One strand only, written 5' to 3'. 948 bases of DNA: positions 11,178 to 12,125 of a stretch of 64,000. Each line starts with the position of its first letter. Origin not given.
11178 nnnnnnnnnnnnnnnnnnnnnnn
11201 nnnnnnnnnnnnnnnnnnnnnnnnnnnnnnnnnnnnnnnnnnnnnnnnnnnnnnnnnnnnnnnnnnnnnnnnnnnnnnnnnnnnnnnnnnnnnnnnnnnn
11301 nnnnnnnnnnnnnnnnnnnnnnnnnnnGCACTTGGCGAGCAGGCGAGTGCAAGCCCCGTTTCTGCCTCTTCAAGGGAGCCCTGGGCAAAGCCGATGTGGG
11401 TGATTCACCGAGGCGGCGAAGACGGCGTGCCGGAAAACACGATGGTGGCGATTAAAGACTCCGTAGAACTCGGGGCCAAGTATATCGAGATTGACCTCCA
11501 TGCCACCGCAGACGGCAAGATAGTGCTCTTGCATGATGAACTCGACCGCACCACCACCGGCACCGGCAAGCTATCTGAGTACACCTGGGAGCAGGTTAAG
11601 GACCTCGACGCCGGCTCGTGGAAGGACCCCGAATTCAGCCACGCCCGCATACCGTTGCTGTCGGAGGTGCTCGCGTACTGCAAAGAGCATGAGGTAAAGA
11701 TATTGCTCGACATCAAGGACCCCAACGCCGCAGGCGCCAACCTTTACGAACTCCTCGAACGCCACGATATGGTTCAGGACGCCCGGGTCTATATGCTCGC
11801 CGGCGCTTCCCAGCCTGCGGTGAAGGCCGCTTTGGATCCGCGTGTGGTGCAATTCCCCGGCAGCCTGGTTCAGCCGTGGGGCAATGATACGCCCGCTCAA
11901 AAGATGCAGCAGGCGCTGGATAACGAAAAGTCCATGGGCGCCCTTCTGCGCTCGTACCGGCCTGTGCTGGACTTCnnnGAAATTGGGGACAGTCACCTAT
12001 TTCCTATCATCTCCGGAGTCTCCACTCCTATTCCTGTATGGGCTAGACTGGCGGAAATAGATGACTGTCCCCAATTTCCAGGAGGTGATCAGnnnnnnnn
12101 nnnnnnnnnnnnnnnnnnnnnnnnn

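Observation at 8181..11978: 1265-aa secreted fusion: heparinase II/III-like lyase, CBM-like module and glycerophosphodiester phosphodiesterase, with an N-terminal Cys4 cluster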

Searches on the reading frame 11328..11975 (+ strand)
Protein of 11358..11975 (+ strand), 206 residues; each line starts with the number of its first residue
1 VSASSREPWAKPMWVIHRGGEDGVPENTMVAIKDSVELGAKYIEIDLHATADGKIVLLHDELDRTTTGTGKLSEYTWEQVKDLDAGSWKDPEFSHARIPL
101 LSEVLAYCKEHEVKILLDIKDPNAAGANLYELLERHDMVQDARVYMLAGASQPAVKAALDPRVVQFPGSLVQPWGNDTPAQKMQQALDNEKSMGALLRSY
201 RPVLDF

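Call 12: find_homologous_proteins(query=window:11358-11975:+)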
Query window:11358-11975:+ (206 aa): 43 proteins with E <= 0.001 among 458 candidates.
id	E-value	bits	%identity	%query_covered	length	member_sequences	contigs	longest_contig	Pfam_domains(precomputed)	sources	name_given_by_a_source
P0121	3.7e-115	401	87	99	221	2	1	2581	PF03009.24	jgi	-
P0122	4.2e-92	326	70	99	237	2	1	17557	PF03009.24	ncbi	-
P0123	6.0e-91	322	71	98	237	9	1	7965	PF03009.24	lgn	-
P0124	4.4e-83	296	68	97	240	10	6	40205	PF03009.24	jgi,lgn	jgi:hypothetical protein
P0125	7.5e-83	295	65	97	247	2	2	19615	PF03009.24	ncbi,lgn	-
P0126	5.5e-69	250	78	69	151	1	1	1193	PF03009.24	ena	-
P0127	4.2e-51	192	70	62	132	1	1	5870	-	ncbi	ncbi:MAG: hypothetical protein ACLFWB_05715, partial [Armatimonadota bacterium]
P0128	3.0e-23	101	43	61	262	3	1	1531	PF03009.24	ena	-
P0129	8.1e-22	96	46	55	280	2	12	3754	PF13653.13,PF03009.24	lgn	-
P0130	1.9e-19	88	36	76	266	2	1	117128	PF13653.13,PF03009.24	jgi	-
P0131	4.4e-18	84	44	50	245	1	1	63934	PF13653.13,PF03009.24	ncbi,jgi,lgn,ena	-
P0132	5.6e-18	83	44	51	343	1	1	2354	PF07833.17,PF03009.24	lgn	-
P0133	1.5e-17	82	42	56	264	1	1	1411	PF03009.24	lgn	-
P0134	2.3e-15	75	45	50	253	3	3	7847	PF03009.24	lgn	-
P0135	3.1e-15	74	37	66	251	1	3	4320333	PF13653.13,PF03009.24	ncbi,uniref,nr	ncbi:hypothetical protein JL107_13420 [Nakamurella flavida]|uniref:GP-PDE domain-containing protein 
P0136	3.6e-15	74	44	51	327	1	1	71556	PF03009.24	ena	-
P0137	2.2e-14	72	40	61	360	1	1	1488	PF03009.24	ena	-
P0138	7.0e-14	70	41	61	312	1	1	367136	PF03009.24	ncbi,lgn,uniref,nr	ncbi:glycerophosphodiester phosphodiesterase family protein [Longitalea luteola]|uniref:glycerophosp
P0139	7.1e-14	70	41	53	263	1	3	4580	PF03009.24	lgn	-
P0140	7.2e-14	70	43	61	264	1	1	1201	PF03009.24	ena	-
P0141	8.9e-14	70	46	53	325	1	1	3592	PF03009.24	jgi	jgi:glycerophosphoryl diester phosphodiesterase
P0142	2.3e-13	68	44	51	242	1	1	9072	PF03009.24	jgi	-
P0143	6.7e-13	67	42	53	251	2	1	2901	PF03009.24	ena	-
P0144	1.0e-12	66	45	55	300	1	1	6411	PF03009.24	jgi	jgi:glycerophosphoryl diester phosphodiesterase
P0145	1.8e-12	65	44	53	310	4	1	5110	PF03009.24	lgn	-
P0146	5.4e-12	64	38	67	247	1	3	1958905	PF03009.24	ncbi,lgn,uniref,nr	ncbi:glycerophosphodiester phosphodiesterase [Candidatus Xianfuyuplasma coldseepsis]|uniref:GP-PDE d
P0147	1.0e-11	63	38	72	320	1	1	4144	PF03009.24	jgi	jgi:glycerophosphoryl diester phosphodiesterase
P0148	1.1e-11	63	44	50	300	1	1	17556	PF03009.24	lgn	-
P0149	1.8e-11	62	42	55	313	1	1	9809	PF03009.24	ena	-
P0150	2.2e-11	62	40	56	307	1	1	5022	PF03009.24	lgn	-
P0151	3.6e-10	58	44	55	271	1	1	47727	PF03009.24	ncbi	ncbi:MAG: glycerophosphodiester phosphodiesterase family protein, partial [Bacteroidota bacterium]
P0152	4.4e-10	58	37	59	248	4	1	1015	PF03009.24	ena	-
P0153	4.4e-10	58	43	46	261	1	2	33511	PF03009.24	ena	-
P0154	2.2e-9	55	43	55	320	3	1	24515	PF03009.24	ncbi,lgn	ncbi:MAG: glycerophosphodiester phosphodiesterase family protein [Bacteroidota bacterium]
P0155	4.2e-9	54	35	53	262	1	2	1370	PF13653.13,PF03009.24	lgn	-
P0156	7.0e-9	54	42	55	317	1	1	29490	PF03009.24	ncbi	ncbi:MAG: glycerophosphodiester phosphodiesterase family protein [Bacteroidota bacterium]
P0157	1.9e-8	52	42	55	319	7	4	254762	PF03009.24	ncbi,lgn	ncbi:MAG: glycerophosphodiester phosphodiesterase family protein [Bacteroidota bacterium]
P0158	6.6e-8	51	36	50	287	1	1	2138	PF03009.24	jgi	-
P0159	1.0e-7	50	36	52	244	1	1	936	PF02397.23,PF03009.24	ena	-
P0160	1.2e-7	50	37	51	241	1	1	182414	PF03009.24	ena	-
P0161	8.5e-6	44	35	52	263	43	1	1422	PF03009.24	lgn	-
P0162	2.4e-5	42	37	43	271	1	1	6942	PF13653.13,PF03009.24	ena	-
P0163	1.2e-4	40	43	34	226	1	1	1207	PF03009.24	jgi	jgi:glycerophosphoryl diester phosphodiesterase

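Call 13: find_encoding_contigs(protein=P0124, flank=8000, max_places=3)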
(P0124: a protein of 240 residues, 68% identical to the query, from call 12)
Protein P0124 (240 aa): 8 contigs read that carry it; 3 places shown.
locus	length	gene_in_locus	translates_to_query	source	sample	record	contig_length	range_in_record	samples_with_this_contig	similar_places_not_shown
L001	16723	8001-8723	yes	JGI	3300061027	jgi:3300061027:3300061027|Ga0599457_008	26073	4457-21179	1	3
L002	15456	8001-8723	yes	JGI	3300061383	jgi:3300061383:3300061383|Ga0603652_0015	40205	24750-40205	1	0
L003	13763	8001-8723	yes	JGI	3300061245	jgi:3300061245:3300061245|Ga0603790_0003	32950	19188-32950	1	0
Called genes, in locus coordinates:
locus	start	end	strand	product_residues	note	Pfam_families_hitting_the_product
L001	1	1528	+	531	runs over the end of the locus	PF07940:Hepar_II_III_C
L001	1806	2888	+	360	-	-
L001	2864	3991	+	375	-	PF07940:Hepar_II_III_C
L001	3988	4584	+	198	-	-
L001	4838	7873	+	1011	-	PF07940:Hepar_II_III_C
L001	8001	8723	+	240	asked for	PF03009:GDPD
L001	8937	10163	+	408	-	-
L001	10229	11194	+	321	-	-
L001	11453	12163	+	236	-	-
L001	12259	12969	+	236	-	-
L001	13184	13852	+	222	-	-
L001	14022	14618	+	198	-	-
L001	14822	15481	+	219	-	-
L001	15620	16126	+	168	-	-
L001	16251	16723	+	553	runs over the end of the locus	-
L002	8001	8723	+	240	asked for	PF03009:GDPD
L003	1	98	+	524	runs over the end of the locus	-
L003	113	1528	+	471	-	PF07940:Hepar_II_III_C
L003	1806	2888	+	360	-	-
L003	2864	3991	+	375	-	PF07940:Hepar_II_III_C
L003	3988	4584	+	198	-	-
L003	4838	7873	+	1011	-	PF07940:Hepar_II_III_C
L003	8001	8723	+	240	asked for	PF03009:GDPD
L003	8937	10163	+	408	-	-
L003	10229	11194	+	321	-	-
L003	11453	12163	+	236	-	-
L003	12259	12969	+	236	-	-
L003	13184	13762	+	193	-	?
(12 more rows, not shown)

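Call 14: find_encoding_contigs(protein=P0122, flank=8000, max_places=2)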
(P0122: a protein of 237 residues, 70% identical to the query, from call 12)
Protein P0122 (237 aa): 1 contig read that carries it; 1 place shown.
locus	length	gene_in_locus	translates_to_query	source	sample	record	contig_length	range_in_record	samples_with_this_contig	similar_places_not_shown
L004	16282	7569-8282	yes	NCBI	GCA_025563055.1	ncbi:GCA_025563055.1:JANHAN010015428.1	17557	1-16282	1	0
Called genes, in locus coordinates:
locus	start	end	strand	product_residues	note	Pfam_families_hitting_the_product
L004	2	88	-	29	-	?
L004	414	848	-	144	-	-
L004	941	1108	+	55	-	-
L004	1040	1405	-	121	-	-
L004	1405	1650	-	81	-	-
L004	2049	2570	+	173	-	-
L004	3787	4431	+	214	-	PF13560:HTH_31, PF01381:HTH_3, PF02796:HTH_7 (faint), PF13443:HTH_26, PF00717:Peptidase_S24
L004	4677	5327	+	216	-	PF07963:N_methyl, PF07596:SBP_bac_10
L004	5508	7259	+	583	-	-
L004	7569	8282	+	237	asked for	PF03009:GDPD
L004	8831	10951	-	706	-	-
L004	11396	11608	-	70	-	-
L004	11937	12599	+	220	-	PF07963:N_methyl, PF07596:SBP_bac_10 (weak)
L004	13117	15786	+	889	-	PF07940:Hepar_II_III_C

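Call 15: find_encoding_contigs(protein=P0125, flank=8000, max_places=2)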
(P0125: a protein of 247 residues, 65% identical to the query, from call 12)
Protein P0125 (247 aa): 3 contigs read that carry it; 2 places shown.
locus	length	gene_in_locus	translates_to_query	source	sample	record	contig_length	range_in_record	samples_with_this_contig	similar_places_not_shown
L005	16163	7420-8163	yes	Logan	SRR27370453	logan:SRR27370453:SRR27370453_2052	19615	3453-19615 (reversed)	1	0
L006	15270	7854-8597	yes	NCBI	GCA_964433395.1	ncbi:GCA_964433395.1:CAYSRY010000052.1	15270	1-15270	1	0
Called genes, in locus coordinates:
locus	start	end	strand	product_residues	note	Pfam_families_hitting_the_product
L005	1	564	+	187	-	?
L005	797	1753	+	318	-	-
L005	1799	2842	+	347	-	PF01408:GFO_IDH_MocA, PF03447:NAD_binding_3 (faint), PF02894:GFO_IDH_MocA_C, PF22725:GFO_IDH_MocA_C3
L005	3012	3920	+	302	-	PF13353:Fer4_12 (weak), PF04055:Radical_SAM, PF12797:Fer4_2 (faint), PF13237:Fer4_10, PF12838:Fer4_7, PF13187:Fer4_9, PF14697:Fer4_21 (weak), PF00037:Fer4, +3 more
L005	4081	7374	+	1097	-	PF25596:CPSase_L_D1, PF02786:CPSase_L_D2, PF07478:Dala_Dala_lig_C (weak), PF02787:CPSase_L_D3, PF25596:CPSase_L_D1, PF02222:ATP-grasp (weak), PF02786:CPSase_L_D2, PF02142:MGS, +4 more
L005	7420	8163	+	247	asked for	PF03009:GDPD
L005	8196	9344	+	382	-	PF07075:NamZ_N, PF20732:NamZ_C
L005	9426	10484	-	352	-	PF12715:Abhydrolase_7 (weak)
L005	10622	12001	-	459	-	-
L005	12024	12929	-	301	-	PF00781:DAGK_cat, PF19279:YegS_C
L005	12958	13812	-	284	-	PF01261:AP_endonuc_2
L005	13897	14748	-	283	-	PF01261:AP_endonuc_2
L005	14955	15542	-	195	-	PF01569:PAP2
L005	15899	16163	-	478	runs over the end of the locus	PF04313:HSDR_N (weak)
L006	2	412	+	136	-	?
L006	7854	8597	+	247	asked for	PF03009:GDPD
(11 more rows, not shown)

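Call 25: predict_structure(alignment_id=A3)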
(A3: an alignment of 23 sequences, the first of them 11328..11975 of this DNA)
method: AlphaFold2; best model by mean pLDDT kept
length: 216 residues; sequences in the alignment: 23
mean_pLDDT: 86.1   pTM: 0.82
mean pLDDT of the five models: 86.1, 82.9, 82.2, 82.2, 81.6
residues with pLDDT >= 90: 128; 70-90: 64; 50-70: 7; < 50: 17
segments of 3 or more residues with pLDDT < 50: 1-3, 8-20
pLDDT, mean of each block of 10 residues (from residue 1): 47 46 74 89 91 94 95 95 97 96 96 98 94 92 98 88 93 89 75 83 82 80
secondary structure, 60 per line:
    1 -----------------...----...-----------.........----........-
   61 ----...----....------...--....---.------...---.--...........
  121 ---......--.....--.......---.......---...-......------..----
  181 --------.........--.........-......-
elements in order: E25-27 H39-47 E52-59 E65-67 H72-75 H87-90 H111-120 E124-129 H132-136 H139-145 E152-155 H163-168 H189-197 H200-208 H210-215

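Call 28: fold_search(model_id=the predicted structure, library=pdb)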
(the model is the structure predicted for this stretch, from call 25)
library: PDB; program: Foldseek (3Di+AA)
matches with E <= 10: 813; with E <= 0.001: 59
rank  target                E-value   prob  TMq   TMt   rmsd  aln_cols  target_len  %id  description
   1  1zcc_A                1.4e-13  1.00  0.61  0.55   1.4       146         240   32  Crystal structure of glycerophosphodiester phosphodiesterase from Agrobacterium tumefaciens str.C58 (released 2005-05-03)
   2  1zcc_C                1.6e-13  1.00  0.61  0.57   1.4       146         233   32  Crystal structure of glycerophosphodiester phosphodiesterase from Agrobacterium tumefaciens str.C58 (released 2005-05-03)
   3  2otd_A                2.0e-13  1.00  0.60  0.53   7.6       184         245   32  The crystal structure of the glycerophosphodiester phosphodiesterase from Shigella flexneri 2a (released 2007-03-06)
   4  1zcc_D                2.4e-13  1.00  0.58  0.54   2.6       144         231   33  Crystal structure of glycerophosphodiester phosphodiesterase from Agrobacterium tumefaciens str.C58 (released 2005-05-03)
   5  1zcc_F                4.9e-13  1.00  0.61  0.56   1.4       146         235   32  Crystal structure of glycerophosphodiester phosphodiesterase from Agrobacterium tumefaciens str.C58 (released 2005-05-03)
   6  2pz0_B                6.7e-13  1.00  0.58  0.51   1.4       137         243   35  Crystal structure of Glycerophosphodiester Phosphodiesterase (GDPD) from T. tengcongensis (released 2008-04-01)
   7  2pz0_A                6.7e-13  1.00  0.60  0.54   1.4       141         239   35  Crystal structure of Glycerophosphodiester Phosphodiesterase (GDPD) from T. tengcongensis (released 2008-04-01)
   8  1zcc_B                6.7e-13  1.00  0.57  0.54   2.7       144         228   32  Crystal structure of glycerophosphodiester phosphodiesterase from Agrobacterium tumefaciens str.C58 (released 2005-05-03)
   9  3qvq_B                7.2e-13  1.00  0.60  0.53   7.1       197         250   26  The structure of an Oleispira antarctica phosphodiesterase OLEI02445 in complex with the product sn-glycerol-3-phospha (released 2011-04-13)
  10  3qvq_A                9.9e-13  1.00  0.63  0.55   7.2       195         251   27  The structure of an Oleispira antarctica phosphodiesterase OLEI02445 in complex with the product sn-glycerol-3-phospha (released 2011-04-13)
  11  1zcc_E                1.2e-12  1.00  0.58  0.54   2.7       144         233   33  Crystal structure of glycerophosphodiester phosphodiesterase from Agrobacterium tumefaciens str.C58 (released 2005-05-03)
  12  3qvq_C                2.9e-12  1.00  0.60  0.52   7.2       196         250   26  The structure of an Oleispira antarctica phosphodiesterase OLEI02445 in complex with the product sn-glycerol-3-phospha (released 2011-04-13)
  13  7e0v_A                2.9e-12  1.00  0.59  0.51   6.7       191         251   25  GDPD from Pyrococcus furiosus DSM 3638 (released 2022-02-09)
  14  3qvq_D                3.7e-12  1.00  0.60  0.53   2.9       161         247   28  The structure of an Oleispira antarctica phosphodiesterase OLEI02445 in complex with the product sn-glycerol-3-phospha (released 2011-04-13)
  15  7e0v_C                3.7e-12  1.00  0.52  0.45   2.4       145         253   30  GDPD from Pyrococcus furiosus DSM 3638 (released 2022-02-09)
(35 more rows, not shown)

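Call 35: find_related_loci(query=A4, collection=genome_contigs, flank=10000)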
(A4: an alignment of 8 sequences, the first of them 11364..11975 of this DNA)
Query A4 (204 aa) in genome_contigs; peptide patterns used: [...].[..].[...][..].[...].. (x = any residue, [..] = any of these).
10 stretches matched a pattern; 6 encode a relative of the query (tblastn E <= 1e-3); 6 distinct loci.
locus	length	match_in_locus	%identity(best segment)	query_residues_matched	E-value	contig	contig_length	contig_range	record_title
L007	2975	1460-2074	95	1-204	2e-137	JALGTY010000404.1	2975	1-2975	MAG: Candidatus Zipacnadia bacterium isolate Meg22_1012_Bin_300 Meg22_1012_Bin_300_scaffold_116697, whole genome shotgun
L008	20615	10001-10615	88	1-204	1e-122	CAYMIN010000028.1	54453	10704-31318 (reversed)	MAG TPA_asm: uncultured Armatimonadia bacterium isolate binchicken_co334_45 genome assembly, contig: NODE_854_length_544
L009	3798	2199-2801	83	5-204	3e-116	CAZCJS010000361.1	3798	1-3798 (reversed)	MAG TPA_asm: uncultured Armatimonadia bacterium isolate binchicken_co334_104 genome assembly, contig: NODE_51610_length_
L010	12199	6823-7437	69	1-204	6e-97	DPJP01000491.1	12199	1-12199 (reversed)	MAG TPA_asm: Armatimonadetes bacterium isolate UBA11051 contig_7698, whole genome shotgun sequence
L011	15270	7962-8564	65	5-204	1e-89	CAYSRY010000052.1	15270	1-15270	MAG TPA_asm: uncultured Armatimonadia bacterium isolate SRP192927_co3_32 genome assembly, contig: NODE_8909_length_15270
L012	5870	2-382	70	78-204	1e-57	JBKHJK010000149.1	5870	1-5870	MAG: Armatimonadota bacterium isolate D4M11_5 NODE_8860_length_5870_cov_4.727429, whole genome shotgun sequence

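Call 62: search_protein_representatives(alignment_id=A5)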
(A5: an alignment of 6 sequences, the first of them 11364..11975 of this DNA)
Query: 6 sequences, 237 profile positions. Proteins with E-value up to 0.001 (for the whole library): 45017; up to 1e-10: 21152; up to 1e-30: 126. The best 150 are listed.
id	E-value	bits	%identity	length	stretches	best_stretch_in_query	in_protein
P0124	8.0e-127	437.6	-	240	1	1-236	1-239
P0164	9.4e-75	267.2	-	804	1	19-232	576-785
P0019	1.0e-69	250.7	-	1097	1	8-231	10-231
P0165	1.7e-69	250.0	-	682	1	31-233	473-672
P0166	3.0e-67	242.6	-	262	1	24-232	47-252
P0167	1.6e-65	237.0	-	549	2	25-150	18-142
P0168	3.0e-60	219.7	-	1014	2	30-166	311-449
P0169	3.0e-58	213.1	-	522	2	38-194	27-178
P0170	1.4e-57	210.9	-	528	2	32-149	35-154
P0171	6.2e-56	205.6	-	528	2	42-161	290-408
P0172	8.8e-55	201.8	-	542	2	30-189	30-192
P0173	6.6e-54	198.9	-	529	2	34-147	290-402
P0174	1.8e-53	197.5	-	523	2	40-147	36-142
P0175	1.9e-51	190.9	-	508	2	37-193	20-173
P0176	2.1e-51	190.8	-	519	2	37-193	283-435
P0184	2.6e-46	174.1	-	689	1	30-231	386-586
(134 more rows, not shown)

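Call 65: search_protein_families(library=pfam, proteins=[P0164, P0165, P0166, P0184], max_evalue=0.01)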
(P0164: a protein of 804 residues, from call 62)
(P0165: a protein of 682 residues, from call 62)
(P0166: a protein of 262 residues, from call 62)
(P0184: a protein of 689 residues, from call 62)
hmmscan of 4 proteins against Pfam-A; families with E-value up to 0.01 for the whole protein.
P0164 (804 aa): 1 family
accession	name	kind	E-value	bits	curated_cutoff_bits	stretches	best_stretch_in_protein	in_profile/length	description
PF03009.23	GDPD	-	2.5e-29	103.5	23.6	1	599-707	1-111/244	Glycerophosphoryl diester phosphodiesterase family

P0165 (682 aa): 6 families
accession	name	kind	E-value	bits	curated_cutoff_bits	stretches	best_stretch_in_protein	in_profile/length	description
PF03009.23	GDPD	-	4e-27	96.3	23.6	1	484-583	1-102/244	Glycerophosphoryl diester phosphodiesterase family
PF13229.12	Beta_helix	-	1.9e-16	60.5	25.9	3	138-288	2-136/158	Right handed beta helix region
PF05048.19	NosD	-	1.1e-06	28.6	23.6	1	150-329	9-159/212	Periplasmic copper-binding protein (NosD)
PF07602.17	DUF1565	-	3e-05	23.9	20.3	1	38-236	2-200/257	Protein of unknown function (DUF1565)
PF17161.10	DUF5123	-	0.00067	21.2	35.1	0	371-460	23-104/113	Domain of unknown function (DUF5123)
PF14592.12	Chondroitinas_B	-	0.0074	15.8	24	1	54-96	6-48/426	Chondroitinase B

P0166 (262 aa): 1 family
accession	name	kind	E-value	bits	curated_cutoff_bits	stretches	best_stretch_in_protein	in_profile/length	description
PF03009.23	GDPD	-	1.3e-24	88.1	23.6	1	65-180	1-118/244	Glycerophosphoryl diester phosphodiesterase family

P0184 (689 aa): 2 families
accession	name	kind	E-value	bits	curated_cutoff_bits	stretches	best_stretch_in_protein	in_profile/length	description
PF03009.23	GDPD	-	3.2e-19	70.4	23.6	1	403-492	6-103/244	Glycerophosphoryl diester phosphodiesterase family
PF00149.33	Metallophos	-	0.002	19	21.5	1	599-677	2-71/191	Calcineurin-like phosphoesterase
